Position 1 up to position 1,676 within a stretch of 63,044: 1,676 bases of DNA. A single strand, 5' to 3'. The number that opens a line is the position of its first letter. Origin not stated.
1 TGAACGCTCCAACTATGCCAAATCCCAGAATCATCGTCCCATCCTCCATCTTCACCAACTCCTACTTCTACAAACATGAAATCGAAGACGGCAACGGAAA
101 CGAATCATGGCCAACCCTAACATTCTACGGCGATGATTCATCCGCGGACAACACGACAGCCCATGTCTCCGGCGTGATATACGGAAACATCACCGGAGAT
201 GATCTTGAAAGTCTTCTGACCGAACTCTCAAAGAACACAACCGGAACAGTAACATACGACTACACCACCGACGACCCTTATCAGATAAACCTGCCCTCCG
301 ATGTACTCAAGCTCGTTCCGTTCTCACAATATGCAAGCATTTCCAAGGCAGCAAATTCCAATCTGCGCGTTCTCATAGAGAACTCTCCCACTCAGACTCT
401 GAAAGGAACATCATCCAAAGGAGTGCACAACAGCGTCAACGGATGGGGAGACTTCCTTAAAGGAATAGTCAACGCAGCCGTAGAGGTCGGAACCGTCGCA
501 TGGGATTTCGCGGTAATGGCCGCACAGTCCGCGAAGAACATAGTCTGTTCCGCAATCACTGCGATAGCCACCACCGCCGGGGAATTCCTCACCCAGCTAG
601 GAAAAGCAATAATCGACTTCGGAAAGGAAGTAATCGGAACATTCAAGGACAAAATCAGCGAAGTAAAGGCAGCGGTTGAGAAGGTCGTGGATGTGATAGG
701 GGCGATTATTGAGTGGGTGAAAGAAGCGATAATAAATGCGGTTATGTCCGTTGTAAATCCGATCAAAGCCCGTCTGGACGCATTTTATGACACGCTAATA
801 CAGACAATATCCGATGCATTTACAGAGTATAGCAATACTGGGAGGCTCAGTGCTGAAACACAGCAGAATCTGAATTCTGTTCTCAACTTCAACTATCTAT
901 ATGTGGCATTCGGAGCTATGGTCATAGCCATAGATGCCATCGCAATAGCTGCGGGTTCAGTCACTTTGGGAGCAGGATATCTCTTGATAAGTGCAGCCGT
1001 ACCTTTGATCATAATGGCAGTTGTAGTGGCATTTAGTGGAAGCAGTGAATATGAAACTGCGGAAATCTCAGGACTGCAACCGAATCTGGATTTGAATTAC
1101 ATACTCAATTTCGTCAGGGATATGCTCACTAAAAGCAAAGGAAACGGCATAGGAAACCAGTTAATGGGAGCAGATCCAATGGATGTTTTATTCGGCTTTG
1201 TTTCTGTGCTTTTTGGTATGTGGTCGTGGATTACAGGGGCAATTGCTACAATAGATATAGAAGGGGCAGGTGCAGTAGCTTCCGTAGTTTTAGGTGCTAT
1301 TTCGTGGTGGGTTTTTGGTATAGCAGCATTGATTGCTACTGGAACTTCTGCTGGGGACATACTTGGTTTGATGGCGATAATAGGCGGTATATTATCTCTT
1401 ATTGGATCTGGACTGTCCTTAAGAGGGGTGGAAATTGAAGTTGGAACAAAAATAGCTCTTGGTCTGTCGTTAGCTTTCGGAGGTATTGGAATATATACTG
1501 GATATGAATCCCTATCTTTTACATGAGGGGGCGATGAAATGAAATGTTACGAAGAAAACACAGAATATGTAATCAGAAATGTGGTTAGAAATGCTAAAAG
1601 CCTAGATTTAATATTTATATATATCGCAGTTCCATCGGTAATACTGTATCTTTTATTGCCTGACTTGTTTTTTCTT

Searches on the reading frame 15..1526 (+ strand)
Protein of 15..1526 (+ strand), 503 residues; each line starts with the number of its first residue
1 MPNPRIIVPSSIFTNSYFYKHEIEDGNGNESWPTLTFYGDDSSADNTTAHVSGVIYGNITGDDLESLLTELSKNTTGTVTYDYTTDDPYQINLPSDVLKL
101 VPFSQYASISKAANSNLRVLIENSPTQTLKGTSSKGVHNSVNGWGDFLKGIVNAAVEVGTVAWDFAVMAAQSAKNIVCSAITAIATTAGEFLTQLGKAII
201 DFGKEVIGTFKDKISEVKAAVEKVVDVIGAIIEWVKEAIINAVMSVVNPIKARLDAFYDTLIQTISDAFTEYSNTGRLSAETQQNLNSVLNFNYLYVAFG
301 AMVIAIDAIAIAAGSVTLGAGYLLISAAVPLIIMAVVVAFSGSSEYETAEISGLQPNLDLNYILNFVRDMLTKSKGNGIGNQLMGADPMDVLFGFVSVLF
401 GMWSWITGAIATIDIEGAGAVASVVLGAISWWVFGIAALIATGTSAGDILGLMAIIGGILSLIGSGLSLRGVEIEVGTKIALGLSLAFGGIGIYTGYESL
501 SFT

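Call 11: search_protein_families(library=pfam, proteins=[window:15-1526:+], max_evalue=0.1)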
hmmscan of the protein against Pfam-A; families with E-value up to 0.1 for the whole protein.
window:15-1526:+ (503 aa): 1 family
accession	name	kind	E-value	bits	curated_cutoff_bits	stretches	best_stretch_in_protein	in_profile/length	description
PF04327.17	Peptidase_Prp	-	0.058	14.1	27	0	170-210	25-60/90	Cysteine protease Prp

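Call 81: search_protein_families(library=ncbifam, proteins=[window:15-1526:+], max_evalue=0.01)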
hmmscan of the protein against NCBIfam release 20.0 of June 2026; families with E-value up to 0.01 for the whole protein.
window:15-1526:+ (503 aa): 0 families

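Call 82: search_protein_families(library=padloc, proteins=[window:15-1526:+], max_evalue=0.01)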
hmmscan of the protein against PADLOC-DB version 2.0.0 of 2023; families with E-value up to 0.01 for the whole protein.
window:15-1526:+ (503 aa): 0 families
